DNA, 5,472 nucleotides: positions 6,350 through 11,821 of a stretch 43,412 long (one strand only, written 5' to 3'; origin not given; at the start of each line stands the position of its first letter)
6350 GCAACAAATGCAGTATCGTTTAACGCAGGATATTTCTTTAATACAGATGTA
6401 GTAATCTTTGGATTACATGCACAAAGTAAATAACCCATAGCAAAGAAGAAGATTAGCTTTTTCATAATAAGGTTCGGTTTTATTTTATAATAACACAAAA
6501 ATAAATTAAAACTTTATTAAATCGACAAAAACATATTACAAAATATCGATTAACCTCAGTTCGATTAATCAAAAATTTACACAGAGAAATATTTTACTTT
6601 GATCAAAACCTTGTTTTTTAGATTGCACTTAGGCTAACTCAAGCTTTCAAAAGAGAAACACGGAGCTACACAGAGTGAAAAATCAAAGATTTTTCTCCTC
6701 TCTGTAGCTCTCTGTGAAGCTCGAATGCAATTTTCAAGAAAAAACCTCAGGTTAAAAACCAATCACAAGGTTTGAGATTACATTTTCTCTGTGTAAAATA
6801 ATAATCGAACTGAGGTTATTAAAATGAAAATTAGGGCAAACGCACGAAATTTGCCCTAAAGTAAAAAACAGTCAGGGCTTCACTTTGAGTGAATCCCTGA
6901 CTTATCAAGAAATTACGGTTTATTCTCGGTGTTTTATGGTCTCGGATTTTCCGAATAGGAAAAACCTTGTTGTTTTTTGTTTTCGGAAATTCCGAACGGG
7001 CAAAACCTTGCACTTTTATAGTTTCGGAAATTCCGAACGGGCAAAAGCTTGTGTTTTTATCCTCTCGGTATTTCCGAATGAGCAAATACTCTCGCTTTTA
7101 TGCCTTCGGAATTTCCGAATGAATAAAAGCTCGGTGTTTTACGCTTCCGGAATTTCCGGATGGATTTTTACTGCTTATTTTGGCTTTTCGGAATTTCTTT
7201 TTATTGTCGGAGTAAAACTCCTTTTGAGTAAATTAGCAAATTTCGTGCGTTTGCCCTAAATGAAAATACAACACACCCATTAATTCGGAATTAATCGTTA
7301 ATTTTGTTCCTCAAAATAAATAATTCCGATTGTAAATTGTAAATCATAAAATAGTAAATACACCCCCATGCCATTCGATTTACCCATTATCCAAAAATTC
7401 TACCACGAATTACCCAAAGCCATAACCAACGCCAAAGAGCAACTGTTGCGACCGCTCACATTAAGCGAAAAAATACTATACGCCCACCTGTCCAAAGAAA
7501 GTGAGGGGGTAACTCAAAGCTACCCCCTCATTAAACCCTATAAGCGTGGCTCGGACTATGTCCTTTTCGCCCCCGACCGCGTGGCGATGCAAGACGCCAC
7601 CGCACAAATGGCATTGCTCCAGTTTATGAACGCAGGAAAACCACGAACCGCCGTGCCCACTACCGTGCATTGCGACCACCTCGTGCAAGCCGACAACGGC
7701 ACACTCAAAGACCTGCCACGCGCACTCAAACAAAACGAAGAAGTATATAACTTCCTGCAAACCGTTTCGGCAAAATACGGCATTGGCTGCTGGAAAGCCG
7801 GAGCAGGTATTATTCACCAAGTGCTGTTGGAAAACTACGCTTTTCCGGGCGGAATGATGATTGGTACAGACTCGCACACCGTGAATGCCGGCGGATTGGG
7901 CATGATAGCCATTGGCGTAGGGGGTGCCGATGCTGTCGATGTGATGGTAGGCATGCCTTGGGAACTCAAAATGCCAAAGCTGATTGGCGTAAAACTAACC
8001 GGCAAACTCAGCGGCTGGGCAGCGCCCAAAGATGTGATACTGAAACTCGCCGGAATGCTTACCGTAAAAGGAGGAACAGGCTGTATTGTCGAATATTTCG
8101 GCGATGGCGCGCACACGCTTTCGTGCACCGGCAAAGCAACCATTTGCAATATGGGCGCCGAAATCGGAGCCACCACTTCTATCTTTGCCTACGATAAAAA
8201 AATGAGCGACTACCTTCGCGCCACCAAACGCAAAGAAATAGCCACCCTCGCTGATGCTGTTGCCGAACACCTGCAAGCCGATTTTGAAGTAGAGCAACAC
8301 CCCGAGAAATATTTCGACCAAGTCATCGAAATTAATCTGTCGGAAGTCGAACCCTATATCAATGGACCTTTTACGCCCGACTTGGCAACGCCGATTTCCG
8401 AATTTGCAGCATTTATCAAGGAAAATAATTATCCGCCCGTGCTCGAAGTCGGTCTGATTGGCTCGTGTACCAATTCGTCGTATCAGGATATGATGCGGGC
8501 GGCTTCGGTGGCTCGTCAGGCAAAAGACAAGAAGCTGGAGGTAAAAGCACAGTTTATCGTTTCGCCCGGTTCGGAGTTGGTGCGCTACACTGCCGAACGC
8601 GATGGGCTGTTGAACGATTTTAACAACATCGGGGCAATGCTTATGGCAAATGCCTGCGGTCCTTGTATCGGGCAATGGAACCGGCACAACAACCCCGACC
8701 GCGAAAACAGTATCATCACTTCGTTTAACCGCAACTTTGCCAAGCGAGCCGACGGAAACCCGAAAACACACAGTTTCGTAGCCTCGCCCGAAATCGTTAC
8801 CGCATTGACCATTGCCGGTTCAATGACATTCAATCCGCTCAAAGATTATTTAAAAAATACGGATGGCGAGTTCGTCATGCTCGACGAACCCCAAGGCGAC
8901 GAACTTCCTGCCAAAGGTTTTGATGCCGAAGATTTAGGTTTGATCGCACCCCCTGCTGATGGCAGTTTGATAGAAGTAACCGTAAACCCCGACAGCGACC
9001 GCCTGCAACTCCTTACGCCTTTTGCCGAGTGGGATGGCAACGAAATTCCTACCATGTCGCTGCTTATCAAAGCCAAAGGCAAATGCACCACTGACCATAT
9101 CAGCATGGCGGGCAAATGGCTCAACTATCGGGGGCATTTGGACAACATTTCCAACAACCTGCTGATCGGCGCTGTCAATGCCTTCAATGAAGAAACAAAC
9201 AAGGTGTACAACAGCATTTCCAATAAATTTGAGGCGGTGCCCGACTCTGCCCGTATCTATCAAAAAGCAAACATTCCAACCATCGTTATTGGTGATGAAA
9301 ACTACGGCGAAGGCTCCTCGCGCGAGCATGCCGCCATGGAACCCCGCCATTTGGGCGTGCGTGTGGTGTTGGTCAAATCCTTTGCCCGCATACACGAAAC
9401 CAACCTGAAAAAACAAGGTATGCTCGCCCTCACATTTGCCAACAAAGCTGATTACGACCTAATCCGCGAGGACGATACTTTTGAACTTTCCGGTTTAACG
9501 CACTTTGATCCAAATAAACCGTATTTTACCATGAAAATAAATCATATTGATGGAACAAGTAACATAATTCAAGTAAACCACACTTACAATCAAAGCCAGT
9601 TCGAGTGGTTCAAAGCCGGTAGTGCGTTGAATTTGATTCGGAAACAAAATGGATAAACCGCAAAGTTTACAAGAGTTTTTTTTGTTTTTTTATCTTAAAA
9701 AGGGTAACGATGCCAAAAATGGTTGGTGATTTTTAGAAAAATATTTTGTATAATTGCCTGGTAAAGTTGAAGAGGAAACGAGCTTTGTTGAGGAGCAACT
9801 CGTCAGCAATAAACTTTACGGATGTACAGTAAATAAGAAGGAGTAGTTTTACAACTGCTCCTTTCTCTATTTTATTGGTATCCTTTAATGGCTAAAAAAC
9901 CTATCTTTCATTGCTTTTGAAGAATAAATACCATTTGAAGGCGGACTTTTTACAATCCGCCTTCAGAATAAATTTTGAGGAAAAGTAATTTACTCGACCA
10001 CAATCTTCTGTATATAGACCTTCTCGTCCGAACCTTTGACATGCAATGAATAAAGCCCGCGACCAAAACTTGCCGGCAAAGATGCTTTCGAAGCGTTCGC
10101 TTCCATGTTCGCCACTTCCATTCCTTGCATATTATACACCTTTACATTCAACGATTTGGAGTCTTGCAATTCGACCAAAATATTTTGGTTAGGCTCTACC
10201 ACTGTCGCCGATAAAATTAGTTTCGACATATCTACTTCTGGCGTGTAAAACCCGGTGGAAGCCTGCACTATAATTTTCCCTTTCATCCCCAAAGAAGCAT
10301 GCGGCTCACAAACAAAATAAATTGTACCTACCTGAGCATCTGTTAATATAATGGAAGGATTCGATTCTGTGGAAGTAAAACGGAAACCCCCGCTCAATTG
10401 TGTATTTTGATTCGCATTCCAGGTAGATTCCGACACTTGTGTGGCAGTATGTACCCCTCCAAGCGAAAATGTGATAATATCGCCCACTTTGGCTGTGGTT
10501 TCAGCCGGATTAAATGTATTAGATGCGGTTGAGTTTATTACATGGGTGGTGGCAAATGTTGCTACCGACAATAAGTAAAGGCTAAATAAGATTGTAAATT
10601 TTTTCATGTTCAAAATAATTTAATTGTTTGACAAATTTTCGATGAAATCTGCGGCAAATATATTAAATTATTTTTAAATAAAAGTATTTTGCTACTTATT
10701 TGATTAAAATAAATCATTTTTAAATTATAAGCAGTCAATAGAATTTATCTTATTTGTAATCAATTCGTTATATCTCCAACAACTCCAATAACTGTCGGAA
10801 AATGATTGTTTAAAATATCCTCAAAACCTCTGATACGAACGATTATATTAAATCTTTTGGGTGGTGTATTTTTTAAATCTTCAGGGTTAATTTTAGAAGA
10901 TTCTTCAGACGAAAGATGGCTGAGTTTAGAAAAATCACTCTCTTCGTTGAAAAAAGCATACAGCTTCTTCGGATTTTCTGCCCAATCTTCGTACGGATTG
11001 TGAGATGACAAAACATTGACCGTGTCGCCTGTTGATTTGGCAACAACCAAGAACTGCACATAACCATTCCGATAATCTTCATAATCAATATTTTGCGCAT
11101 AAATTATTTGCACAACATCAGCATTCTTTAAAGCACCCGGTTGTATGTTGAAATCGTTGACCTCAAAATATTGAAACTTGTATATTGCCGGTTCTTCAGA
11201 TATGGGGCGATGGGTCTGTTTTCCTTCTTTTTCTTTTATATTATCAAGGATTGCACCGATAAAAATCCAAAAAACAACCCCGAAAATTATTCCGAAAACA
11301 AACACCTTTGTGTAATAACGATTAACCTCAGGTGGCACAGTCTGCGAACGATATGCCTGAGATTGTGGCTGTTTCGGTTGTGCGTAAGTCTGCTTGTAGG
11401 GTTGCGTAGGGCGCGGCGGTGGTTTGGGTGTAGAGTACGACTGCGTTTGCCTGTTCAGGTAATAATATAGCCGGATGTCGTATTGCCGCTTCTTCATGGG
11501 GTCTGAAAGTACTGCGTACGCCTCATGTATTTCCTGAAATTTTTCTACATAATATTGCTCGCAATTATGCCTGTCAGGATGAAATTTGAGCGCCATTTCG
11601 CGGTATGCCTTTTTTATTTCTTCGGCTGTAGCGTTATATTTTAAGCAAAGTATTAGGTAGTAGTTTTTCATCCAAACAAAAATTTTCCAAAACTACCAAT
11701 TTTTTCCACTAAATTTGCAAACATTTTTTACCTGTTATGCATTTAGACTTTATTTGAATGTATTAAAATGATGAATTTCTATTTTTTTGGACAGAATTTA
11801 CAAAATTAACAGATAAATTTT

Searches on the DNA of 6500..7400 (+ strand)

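Call 20: search_rna_families(source=window, start=6500, end=7400, threshold=evalue, max_evalue=10, show_alignments=2)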
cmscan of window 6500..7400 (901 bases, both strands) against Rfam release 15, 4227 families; matches with E-value up to 10: 18.
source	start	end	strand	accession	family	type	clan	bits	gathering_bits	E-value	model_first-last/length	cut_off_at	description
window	6659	6716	+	RF03967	mir-1270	Gene; miRNA;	-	23.8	90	0.021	1-83/83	no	mir-1270 microRNA precursor family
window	6927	7009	+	RF00807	mir-314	Gene; miRNA;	-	23.3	69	0.057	1-90/90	no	mir-314 microRNA precursor family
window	6606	6706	+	RF02432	SpF25_sRNA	Gene; sRNA;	-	22.8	48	0.41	1-102/102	no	Streptococcus sRNA SpF25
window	6653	6743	-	RF00025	Telomerase-cil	Gene;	CL00004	22.6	52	0.49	1-165/165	no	Ciliate telomerase RNA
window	6655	6718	-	RF03573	mir-1954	Gene; miRNA;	-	21.7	99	0.063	1-82/82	no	mir-1954 microRNA precursor family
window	7022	7161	+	RF04133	MIR2646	Gene; miRNA;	-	20.7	245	0.049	1-256/256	no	MIR2646 microRNA precursor family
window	6944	7080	-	RF02921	RT-14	Gene; sRNA;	-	20.6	48.1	3.2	1-144/144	no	RT-14 RNA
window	6867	6905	-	RF03573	mir-1954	Gene; miRNA;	-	20.1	99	0.18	1-82/82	no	mir-1954 microRNA precursor family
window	7012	7088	-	RF01012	mir-628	Gene; miRNA;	-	19.5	75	0.27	1-77/77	no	mir-628 microRNA precursor family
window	7118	7298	-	RF00124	IS102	Gene; sRNA;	-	17.3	46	2.5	1-206/206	no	IS102 RNA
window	7199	7288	+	RF02217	ZNFX1-AS1_3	Gene; lncRNA;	-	16.9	60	7.2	1-87/87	no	ZNFX1 antisense RNA 1 conserved region 3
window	6663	6710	-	RF04258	mir-994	Gene; miRNA;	-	16.7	93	3.6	1-81/81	no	mir-994 microRNA precursor family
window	6969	7049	+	RF03212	mir-2788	Gene; miRNA;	-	16.6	62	1.7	1-92/92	no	mir-2788 microRNA precursor family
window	6943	6996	+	RF03217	mir-3167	Gene; miRNA;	-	16.3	86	8.8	1-59/59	no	mir-3167 microRNA precursor family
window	6632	6750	-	RF01239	snR49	Gene; snRNA; snoRNA; HACA-box;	CL00038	15.6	45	2.9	1-170/170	no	Small nucleolar RNA snR49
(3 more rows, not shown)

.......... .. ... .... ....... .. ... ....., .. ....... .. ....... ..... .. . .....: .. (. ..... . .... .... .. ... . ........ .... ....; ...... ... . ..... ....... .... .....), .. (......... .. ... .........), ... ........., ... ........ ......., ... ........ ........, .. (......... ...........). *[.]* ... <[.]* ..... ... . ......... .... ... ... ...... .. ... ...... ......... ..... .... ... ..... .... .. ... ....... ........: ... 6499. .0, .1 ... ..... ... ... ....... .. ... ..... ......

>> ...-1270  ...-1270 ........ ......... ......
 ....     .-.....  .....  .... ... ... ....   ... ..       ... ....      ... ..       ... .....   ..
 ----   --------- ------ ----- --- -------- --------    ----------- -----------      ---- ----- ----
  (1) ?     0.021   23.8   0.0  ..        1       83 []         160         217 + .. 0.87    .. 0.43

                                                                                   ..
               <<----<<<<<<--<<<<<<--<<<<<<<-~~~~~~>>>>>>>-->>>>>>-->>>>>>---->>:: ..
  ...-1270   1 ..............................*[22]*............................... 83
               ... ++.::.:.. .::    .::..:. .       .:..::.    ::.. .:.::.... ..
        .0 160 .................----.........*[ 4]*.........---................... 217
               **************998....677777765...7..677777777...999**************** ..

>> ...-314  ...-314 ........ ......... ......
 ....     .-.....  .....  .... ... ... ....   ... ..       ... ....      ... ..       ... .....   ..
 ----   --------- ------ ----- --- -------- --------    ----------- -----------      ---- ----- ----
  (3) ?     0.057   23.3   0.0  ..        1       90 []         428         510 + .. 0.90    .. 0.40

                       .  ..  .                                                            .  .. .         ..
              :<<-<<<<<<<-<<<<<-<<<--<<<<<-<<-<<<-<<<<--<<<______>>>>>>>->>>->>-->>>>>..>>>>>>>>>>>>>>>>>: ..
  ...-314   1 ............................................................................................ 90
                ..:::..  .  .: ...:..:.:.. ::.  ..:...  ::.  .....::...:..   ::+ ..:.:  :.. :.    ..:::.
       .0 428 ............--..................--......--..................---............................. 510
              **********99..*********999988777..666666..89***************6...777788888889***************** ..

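Call 53: build_rna_model(alignment_id=A1, structure=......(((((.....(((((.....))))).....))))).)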
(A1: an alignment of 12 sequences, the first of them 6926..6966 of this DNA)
Model R1 built from alignment A1 (12 sequences, 42 columns); structure: as given.
model positions 42; base pairs 10; branch points 0; effective number of sequences 12; information 0.947 bits per position. Calibrated on 0.2 Mb of random sequence (short: E-values are rough).
structure used (alignment columns):
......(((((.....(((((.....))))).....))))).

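Call 54: search_with_rna_model(model_id=R1, source=window, filters=off, max_evalue=10)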
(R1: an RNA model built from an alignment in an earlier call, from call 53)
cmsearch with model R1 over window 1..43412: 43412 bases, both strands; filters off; matches with E-value up to 10: 58.
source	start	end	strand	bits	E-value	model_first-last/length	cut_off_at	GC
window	42978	43019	-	50.9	9.1e-11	1-42/42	no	0.45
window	6966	7007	+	50.1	1.6e-10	1-42/42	no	0.4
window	43101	43142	-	49.9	1.7e-10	1-42/42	no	0.43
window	7089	7130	+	48.7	3.6e-10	1-42/42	no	0.4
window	7048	7088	+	45.5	2.4e-09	1-42/42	no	0.37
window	43143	43183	-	43.5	8.6e-09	1-42/42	no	0.46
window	6925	6965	+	41.5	2.8e-08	1-42/42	no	0.41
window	43061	43100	-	40.7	4.6e-08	2-42/42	no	0.43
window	43020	43060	-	38.9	1.4e-07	1-42/42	no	0.46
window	7008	7047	+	36.4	6.3e-07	2-42/42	no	0.4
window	43184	43224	-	34.9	1.5e-06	1-42/42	no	0.44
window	7131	7171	+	33.2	4.3e-06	2-42/42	no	0.44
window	7094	7135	-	32.2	8.1e-06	1-42/42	no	0.4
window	43137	43178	+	26.8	0.00021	1-42/42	no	0.48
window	6972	7012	-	19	0.024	1-42/42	no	0.41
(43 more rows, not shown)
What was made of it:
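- On REP / BIME (RAYT-associated): All six units of each array lie on one strand (call 54).
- Checked: The next best hit anywhere else in the 43 kb is 13.5 bits (call 54).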

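Call 55: search_with_rna_model(model_id=R1, sources=[L003, L004, L005, L006, L007, L008, L009, L010, L011, L012, L013, L014, L015, L016, L017, L018, L019, L020, L021, L022, L023, L024, L025, L026, L027, L028, L029, L030, L031, L032, L033, L034, L035, L036, L037, L038, L039, L040, L041, L042, L043, L044, L045, L046, L047, L048, L173], max_evalue=1, make_alignment=true)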
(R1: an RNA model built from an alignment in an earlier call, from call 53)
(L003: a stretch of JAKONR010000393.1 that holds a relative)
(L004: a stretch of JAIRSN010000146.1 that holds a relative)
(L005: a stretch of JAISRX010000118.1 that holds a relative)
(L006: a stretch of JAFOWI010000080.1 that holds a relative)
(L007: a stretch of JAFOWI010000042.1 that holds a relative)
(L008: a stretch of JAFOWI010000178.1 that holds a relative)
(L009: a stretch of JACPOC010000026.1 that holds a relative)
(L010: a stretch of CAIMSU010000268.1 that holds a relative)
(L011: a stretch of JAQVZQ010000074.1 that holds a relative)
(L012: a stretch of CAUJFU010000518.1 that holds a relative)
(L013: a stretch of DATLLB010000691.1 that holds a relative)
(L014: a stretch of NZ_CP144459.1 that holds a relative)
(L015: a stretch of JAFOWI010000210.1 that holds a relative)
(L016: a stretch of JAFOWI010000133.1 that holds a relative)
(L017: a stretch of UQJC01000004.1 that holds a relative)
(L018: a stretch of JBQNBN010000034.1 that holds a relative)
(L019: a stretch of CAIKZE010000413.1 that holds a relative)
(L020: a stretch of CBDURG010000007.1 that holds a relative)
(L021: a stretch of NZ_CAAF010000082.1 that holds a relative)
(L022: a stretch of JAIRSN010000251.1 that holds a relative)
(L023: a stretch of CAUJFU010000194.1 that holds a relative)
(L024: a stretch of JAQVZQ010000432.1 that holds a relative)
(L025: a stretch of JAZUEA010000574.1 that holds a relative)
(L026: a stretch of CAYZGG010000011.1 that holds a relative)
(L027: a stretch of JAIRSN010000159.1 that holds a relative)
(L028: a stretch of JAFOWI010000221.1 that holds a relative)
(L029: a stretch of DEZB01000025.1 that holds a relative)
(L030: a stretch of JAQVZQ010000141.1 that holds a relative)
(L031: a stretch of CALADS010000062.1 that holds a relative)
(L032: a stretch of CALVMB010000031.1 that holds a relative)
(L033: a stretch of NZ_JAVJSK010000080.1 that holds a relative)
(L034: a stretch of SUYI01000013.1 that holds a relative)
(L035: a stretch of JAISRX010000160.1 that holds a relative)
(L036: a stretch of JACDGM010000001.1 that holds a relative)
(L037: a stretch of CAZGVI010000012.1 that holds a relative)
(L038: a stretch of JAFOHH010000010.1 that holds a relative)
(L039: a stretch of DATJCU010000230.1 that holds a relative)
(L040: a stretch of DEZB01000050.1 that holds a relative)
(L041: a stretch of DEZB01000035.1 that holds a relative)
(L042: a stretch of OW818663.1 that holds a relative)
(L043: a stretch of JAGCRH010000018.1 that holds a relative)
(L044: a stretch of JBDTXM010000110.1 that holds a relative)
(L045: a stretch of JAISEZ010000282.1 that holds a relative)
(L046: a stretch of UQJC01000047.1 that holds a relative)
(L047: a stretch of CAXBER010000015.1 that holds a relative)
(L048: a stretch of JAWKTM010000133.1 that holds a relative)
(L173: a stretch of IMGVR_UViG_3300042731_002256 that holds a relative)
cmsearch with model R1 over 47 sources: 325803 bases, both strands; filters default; matches with E-value up to 1: 25.
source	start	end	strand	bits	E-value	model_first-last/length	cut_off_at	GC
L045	2771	2805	+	24.8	0.0053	7-41/42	no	0.4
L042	70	102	+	23.2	0.014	1-42/42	no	0.42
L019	2745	2785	-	22.8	0.018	1-42/42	no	0.32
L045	2726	2764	+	22.4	0.022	1-42/42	no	0.44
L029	1147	1187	+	21.7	0.035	1-42/42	no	0.32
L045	2931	2969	+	21.5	0.04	1-42/42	no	0.44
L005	7924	7963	-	21.4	0.042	1-42/42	no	0.32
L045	2972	3011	+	21.3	0.044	1-42/42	no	0.43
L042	111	143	+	20.9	0.057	1-42/42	no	0.39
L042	234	266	+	20.9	0.057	1-42/42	no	0.39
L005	7758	7797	-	20.8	0.06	1-42/42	no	0.35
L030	5096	5132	-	19.5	0.13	1-42/42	no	0.46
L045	2849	2887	+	18.7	0.21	1-42/42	no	0.46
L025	830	871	-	18.6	0.23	1-42/42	no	0.57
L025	872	913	-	18.6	0.23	1-42/42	no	0.57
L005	7634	7673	-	18.5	0.24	1-42/42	no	0.38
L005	7841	7880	-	18.5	0.24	1-42/42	no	0.38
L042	205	225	+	18.1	0.31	16-36/42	no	0.38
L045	2890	2928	+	17.9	0.34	1-42/42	no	0.46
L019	2742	2780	+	17.4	0.47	1-42/42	no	0.33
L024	2618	2642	+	17.1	0.57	1-42/42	no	0.16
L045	2808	2846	+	16.9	0.63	1-42/42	no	0.44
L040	3095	3135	-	16.5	0.81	1-42/42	no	0.39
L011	1374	1414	-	16.4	0.86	1-42/42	no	0.41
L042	29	61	+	16.4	0.9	1-42/42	no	0.48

Alignment A2: 25 matches aligned to the model, 45 columns, each read 5' to 3' on its own strand. Consensus structure (alignment columns), stored with it:
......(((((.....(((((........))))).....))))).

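Call 63: search_with_rna_model(model_id=R1, sources=[L174, L175, L049, L052], max_evalue=5, filters=off)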
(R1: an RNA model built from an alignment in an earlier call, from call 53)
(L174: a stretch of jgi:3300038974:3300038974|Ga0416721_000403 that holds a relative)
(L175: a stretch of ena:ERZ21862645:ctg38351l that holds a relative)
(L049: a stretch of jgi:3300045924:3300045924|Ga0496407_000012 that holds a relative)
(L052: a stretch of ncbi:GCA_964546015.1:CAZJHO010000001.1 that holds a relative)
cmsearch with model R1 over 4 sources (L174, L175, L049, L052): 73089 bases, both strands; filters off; matches with E-value up to 5: 22.
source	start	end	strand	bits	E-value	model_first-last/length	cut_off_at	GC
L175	6115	6149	-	15.7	0.3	1-42/42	no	0.31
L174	217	250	-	15.4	0.35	1-42/42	no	0.21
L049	10559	10577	-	15.3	0.38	1-42/42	no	0.26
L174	15952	15991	-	13.6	1.1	1-42/42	no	0.35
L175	4207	4236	+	13.6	1.1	1-42/42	no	0.27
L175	11407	11438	-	13.4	1.2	1-42/42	no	0.25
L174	17099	17121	+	13.3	1.3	1-42/42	no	0.39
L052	13934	13953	-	12.7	1.8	1-42/42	no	0.2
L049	4921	4954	-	12.5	2.1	1-42/42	no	0.21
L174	211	245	+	12.5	2.1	1-42/42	no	0.23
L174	12575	12615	+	12.4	2.2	1-42/42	no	0.29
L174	6991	7018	+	12.4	2.2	1-42/42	no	0.21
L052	15846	15883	-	12.1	2.7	1-42/42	no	0.34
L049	10305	10327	+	12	2.8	1-42/42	no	0.26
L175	1602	1622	+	11.7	3.4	1-42/42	no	0.33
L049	7810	7827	+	11.5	3.9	1-42/42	no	0.11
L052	8025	8043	+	11.4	4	1-42/42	no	0.32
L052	16541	16572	-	11.4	4.1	1-42/42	no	0.19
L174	13165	13191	-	11.3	4.4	1-42/42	no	0.33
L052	14355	14377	+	11.3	4.5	1-42/42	no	0.22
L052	9718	9745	+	11.1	4.8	1-42/42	no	0.25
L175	417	456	-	11.1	4.9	1-42/42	no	0.4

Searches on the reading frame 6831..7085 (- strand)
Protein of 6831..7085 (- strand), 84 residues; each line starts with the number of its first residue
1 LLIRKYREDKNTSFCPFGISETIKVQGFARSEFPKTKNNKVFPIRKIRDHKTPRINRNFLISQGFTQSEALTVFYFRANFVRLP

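Call 78: search_protein_families(library=pfam, proteins=[window:6831-7085:-], max_evalue=1)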
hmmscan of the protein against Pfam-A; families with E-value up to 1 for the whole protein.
window:6831-7085:- (84 aa): 0 families

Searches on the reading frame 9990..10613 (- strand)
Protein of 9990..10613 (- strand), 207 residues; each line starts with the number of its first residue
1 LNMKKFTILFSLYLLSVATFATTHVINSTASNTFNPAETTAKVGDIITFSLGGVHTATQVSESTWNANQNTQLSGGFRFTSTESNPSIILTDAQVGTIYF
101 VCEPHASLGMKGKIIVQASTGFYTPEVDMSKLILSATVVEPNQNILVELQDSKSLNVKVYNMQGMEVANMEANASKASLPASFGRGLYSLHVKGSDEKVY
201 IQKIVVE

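Call 35: search_protein_families(library=pfam, proteins=[window:9990-10613:-])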
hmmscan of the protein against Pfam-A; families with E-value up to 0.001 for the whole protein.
window:9990-10613:- (207 aa): 2 families
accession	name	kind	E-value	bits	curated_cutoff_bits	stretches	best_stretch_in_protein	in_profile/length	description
PF00127.26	Copper-bind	-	3.4e-06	27.8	21.2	1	32-117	12-99/99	Copper binding proteins, plastocyanin/azurin family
PF18962.6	Por_Secre_tail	-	9.1e-05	23.1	27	1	146-206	11-75/75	Secretion system C-terminal sorting domain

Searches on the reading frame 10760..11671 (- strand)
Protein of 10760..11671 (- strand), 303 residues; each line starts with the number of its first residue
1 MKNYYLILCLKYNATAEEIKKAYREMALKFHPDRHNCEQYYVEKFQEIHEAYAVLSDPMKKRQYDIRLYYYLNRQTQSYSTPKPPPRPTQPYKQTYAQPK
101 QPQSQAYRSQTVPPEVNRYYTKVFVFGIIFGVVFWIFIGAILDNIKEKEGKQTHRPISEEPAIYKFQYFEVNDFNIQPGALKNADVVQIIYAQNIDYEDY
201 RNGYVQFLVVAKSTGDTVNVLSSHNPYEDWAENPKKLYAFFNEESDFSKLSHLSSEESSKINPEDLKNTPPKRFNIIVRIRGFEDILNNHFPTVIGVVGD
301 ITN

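Call 35: search_protein_families(library=pfam, proteins=[window:10760-11671:-])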
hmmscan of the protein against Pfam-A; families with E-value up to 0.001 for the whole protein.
window:10760-11671:- (303 aa): 1 family
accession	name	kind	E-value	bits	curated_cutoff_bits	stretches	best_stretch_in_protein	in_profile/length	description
PF00226.36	DnaJ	-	1.7e-21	76.5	27.8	1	3-65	1-63/63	DnaJ domain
